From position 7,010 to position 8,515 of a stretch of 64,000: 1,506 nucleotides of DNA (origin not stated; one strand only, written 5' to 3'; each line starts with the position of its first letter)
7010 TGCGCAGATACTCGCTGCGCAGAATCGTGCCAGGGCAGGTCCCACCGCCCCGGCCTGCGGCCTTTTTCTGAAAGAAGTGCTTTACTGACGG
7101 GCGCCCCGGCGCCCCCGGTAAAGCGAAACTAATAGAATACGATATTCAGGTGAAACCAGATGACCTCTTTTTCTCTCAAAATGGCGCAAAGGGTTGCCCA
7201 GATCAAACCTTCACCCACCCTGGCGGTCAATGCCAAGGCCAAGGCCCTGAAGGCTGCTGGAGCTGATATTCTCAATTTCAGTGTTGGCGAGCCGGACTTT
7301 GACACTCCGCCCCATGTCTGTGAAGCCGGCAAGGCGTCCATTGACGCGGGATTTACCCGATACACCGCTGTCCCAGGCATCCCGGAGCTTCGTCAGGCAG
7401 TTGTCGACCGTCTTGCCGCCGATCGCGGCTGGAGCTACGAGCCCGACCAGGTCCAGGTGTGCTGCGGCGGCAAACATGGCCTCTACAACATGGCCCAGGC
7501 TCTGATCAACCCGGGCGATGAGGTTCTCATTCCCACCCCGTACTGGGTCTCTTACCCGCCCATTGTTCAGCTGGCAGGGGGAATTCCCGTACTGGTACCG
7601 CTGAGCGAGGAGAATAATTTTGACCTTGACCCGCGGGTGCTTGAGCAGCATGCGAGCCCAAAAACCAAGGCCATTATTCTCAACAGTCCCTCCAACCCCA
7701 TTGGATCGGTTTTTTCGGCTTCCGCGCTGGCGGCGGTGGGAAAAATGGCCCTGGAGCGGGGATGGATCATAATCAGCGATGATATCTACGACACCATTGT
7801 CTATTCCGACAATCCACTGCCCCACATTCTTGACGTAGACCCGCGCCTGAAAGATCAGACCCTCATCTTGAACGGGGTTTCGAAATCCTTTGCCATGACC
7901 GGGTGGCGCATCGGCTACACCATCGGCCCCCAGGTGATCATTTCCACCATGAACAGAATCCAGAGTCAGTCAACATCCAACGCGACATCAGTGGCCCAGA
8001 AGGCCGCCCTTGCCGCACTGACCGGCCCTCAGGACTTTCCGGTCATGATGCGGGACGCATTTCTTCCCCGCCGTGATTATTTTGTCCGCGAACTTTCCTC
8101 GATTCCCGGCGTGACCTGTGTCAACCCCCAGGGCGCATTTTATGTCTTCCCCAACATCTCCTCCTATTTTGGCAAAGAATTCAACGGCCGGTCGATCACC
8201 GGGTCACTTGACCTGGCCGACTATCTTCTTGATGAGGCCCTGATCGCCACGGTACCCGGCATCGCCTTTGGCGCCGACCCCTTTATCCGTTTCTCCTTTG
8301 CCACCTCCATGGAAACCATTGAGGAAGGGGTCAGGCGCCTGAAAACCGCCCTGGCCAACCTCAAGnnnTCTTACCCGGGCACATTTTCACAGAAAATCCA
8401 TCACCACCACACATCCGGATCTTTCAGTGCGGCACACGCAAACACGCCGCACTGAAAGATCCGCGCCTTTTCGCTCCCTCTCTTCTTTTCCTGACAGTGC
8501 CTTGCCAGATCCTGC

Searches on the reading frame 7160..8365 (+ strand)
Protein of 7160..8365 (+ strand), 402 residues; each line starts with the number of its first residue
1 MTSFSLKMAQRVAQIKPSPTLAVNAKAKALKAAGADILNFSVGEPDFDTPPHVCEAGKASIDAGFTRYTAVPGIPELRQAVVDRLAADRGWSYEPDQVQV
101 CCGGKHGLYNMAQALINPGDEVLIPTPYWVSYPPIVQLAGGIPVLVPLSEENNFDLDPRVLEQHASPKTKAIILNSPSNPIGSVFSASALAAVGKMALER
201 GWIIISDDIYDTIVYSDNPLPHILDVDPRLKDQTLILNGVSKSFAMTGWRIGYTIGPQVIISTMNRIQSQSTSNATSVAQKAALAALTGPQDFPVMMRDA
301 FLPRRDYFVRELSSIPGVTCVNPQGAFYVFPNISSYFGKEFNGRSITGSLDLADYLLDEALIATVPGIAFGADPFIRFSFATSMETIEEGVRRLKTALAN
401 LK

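Call 61: search_protein_families(library=ncbifam, proteins=[window:7160-8365:+], max_evalue=1e-10)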
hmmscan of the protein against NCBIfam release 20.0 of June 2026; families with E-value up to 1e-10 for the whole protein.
window:7160-8365:+ (402 aa): 57 families (the best 25 are shown)
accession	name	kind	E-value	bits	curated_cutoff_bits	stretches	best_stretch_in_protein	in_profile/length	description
NF004769.0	PRK06107.1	equivalog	5e-134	447.1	617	1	7-402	5-402/402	aspartate transaminase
NF041091.1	asp_aminotase_Arch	equivalog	9.4e-112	373.6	550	1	10-396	2-373/376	aspartate aminotransferase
NF005817.0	PRK07683.1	equivalog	2.1e-84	283.5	575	1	30-399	23-382/387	aminotransferase A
NF041364.1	GntC_guanitoxin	equivalog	5.9e-84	282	415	1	38-395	1-354/356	guanitoxin biosynthesis PLP-dependent (S)-gamma-hydroxy-L-arginine cyclodehydratase GntC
NF005816.0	PRK07682.1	equivalog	7.5e-84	281.6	620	1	7-401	5-386/390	aminotransferase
NF004975.0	PRK06348.1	equivalog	1.1e-83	281.4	549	1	24-395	18-380/384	pyridoxal phosphate-dependent aminotransferase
NF004770.0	PRK06108.1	subfamily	2.6e-78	263.6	422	1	7-400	12-394/396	pyridoxal phosphate-dependent aminotransferase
NF006514.0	PRK08960.1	equivalog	5e-77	259.3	554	1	7-399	4-386/388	pyridoxal phosphate-dependent aminotransferase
NF005601.0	PRK07337.1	equivalog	5.9e-77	259.4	496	1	5-398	5-392/394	pyridoxal phosphate-dependent aminotransferase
NF005588.0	PRK07309.1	equivalog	9.4e-77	258.5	576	1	36-399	31-387/391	pyridoxal phosphate-dependent aminotransferase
NF006229.0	PRK08361.1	equivalog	1.3e-72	245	624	1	8-400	10-390/391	aspartate aminotransferase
NF006756.0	PRK09276.1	subfamily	4.5e-68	229.9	507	1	6-396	2-384/387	LL-diaminopimelate aminotransferase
TIGR03540.1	DapC_direct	equivalog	1e-66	225.4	593.25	1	7-396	1-382/383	LL-diaminopimelate aminotransferase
NF006230.0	PRK08363.1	equivalog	4.9e-62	210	534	1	7-396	3-390/398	alanine aminotransferase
NF005855.0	PRK07777.1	equivalog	8.8e-62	209.6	553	1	26-397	20-387/391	pyridoxal phosphate-dependent aminotransferase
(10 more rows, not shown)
